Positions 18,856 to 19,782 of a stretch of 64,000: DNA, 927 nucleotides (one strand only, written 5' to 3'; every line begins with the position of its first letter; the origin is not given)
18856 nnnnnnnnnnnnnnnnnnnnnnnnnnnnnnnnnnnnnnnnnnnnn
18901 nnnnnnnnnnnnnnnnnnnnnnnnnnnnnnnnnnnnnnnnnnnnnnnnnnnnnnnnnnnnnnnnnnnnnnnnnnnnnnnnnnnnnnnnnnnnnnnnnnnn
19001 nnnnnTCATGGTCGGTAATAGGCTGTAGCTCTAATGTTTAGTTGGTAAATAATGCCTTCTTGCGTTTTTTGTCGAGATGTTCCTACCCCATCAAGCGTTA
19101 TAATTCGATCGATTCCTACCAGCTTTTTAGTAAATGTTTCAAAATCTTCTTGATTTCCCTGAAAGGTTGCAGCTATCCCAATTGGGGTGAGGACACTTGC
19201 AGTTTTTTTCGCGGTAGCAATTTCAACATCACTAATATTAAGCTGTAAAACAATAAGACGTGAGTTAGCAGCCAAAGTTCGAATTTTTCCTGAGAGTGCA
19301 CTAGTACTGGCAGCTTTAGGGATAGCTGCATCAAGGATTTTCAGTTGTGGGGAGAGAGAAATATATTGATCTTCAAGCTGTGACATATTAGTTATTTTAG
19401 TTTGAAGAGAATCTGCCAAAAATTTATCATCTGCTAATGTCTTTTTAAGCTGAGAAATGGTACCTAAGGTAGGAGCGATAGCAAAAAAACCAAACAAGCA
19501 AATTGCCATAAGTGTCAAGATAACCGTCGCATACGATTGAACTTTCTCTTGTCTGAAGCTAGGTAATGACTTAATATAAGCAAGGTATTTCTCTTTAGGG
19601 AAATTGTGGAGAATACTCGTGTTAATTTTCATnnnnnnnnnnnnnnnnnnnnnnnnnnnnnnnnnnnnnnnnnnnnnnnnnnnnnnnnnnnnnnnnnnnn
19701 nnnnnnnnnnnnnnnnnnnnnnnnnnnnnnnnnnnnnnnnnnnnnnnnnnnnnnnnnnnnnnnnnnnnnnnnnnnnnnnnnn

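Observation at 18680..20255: PilN/PilO-like pair plus a small bitopic partner, with no PilM, pilin, secretin or ATPase genes nearby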

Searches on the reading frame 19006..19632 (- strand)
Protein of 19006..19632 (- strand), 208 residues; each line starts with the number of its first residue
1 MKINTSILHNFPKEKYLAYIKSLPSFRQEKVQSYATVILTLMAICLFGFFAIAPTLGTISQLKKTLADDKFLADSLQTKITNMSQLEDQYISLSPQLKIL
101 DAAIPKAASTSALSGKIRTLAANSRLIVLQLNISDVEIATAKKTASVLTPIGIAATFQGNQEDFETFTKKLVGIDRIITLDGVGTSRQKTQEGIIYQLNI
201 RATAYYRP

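Call 4: search_protein_families(library=pfam, proteins=[window:19006-19632:-], max_evalue=1)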
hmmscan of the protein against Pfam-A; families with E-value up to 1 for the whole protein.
window:19006-19632:- (208 aa): 1 family
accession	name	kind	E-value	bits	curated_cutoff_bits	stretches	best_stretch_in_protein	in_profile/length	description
PF04350.18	PilO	-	2.9e-09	37.6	22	1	74-205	16-141/145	Pilus assembly protein, PilO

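Call 6: search_protein_families(library=ncbifam, proteins=[window:19006-19632:-], max_evalue=1)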
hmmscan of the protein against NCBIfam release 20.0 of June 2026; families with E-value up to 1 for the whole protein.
window:19006-19632:- (208 aa): 1 family
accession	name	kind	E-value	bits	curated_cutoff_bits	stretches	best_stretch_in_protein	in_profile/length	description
NF040576.1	T2SS_GspM_XpsM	equivalog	0.00024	20.8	60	1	36-164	4-129/180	type II secretion system protein GspM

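Call 8: find_encoding_contigs(protein=window:19006-19632:-, flank=10000, max_places=6)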
Protein window:19006-19632:- (208 aa): 20 contigs read that carry it; 6 places shown.
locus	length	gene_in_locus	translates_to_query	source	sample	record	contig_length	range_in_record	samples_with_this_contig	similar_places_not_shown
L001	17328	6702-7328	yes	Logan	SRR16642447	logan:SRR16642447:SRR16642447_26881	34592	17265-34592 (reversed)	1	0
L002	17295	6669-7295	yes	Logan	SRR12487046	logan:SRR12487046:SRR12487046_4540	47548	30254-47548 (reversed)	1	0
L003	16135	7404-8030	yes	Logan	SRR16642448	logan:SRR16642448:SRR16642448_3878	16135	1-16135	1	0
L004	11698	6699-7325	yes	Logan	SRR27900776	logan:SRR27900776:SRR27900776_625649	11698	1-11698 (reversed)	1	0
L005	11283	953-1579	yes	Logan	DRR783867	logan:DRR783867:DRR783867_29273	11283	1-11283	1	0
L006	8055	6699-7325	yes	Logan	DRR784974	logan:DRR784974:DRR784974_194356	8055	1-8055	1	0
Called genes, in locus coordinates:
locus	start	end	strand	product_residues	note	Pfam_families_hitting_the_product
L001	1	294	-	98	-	?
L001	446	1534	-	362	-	PF00704:Glyco_hydro_18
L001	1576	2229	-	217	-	PF02585:PIG-L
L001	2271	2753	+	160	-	PF04140:ICMT, PF04191:PEMT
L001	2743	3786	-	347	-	PF01820:Dala_Dala_lig_N, PF02786:CPSase_L_D2, PF02222:ATP-grasp, PF07478:Dala_Dala_lig_C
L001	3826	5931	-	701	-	PF00009:GTP_EFTU, PF03144:GTP_EFTU_D2, PF22042:EF-G_D2, PF14492:EFG_III, PF16658:RF3_C, PF03764:EFG_IV, PF00679:EFG_C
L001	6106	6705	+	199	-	-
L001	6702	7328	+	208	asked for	PF04350:PilO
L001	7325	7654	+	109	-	-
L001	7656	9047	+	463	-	PF16656:Pur_ac_phosph_N, PF19077:Big_13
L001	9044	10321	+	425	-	PF00070:Pyr_redox (faint), PF00890:FAD_binding_2 (faint), PF01266:DAO, PF01593:Amino_oxidase, PF07992:Pyr_redox_2 (weak), PF13450:NAD_binding_8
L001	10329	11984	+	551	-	PF13231:PMT_2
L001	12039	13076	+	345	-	PF01073:3Beta_HSD, PF01370:Epimerase, PF02719:Polysacc_synt_2, PF04321:RmlD_sub_bind, PF05368:NmrA (weak), PF13460:NAD_binding_10, PF16363:GDP_Man_Dehyd, PF07993:NAD_binding_4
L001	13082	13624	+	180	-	-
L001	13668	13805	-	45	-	-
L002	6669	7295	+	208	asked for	PF04350:PilO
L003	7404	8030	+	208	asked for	PF04350:PilO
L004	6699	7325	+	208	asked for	PF04350:PilO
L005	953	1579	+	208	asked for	PF04350:PilO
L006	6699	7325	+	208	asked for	PF04350:PilO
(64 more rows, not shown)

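Call 54: search_solved_structures(query=window:19006-19632:-, max_evalue=1, show_alignments=1)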
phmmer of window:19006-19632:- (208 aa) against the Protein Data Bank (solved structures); distinct sequences matched with E-value up to 1: 4.
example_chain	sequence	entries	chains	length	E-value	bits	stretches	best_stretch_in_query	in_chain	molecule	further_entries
3gr9_A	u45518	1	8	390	0.67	13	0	79-181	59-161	ColD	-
2r0t_A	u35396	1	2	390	0.67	13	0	79-181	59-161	Pyridoxamine 5-phosphate-dependent dehydrase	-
3b8x_A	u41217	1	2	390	0.67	13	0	79-181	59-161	Pyridoxamine 5-phosphate-dependent dehydrase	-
2gms_A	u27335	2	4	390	0.67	13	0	79-181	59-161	Putative pyridoxamine 5-phosphate-dependent dehydrase, Wbdk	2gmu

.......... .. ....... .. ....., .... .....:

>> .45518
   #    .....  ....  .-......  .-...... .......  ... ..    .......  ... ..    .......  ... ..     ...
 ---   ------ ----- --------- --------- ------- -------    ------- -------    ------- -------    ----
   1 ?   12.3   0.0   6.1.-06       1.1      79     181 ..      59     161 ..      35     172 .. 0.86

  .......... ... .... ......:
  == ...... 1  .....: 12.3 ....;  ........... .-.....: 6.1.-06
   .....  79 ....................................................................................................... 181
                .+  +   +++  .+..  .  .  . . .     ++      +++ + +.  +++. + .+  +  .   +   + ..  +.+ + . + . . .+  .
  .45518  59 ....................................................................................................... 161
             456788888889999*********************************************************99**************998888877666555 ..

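Call 57: search_solved_structures(query=A3, max_evalue=1, show_alignments=1)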
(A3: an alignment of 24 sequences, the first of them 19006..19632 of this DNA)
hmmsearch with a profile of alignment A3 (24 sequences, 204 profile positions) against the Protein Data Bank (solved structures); distinct sequences matched with E-value up to 1: 4.
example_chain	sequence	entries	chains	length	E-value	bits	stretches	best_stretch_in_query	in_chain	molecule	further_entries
3jc8_Oa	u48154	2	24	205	4.1e-15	59.1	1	57-201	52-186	PilO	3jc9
2rjz_A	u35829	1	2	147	3.1e-10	43.2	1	76-201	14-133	PilO protein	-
5uvr_A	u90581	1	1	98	5.8e-07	32.5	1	129-201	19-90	PilO protein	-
5vgz_E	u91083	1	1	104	0.75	12.5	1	59-98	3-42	26S proteasome regulatory subunit 10B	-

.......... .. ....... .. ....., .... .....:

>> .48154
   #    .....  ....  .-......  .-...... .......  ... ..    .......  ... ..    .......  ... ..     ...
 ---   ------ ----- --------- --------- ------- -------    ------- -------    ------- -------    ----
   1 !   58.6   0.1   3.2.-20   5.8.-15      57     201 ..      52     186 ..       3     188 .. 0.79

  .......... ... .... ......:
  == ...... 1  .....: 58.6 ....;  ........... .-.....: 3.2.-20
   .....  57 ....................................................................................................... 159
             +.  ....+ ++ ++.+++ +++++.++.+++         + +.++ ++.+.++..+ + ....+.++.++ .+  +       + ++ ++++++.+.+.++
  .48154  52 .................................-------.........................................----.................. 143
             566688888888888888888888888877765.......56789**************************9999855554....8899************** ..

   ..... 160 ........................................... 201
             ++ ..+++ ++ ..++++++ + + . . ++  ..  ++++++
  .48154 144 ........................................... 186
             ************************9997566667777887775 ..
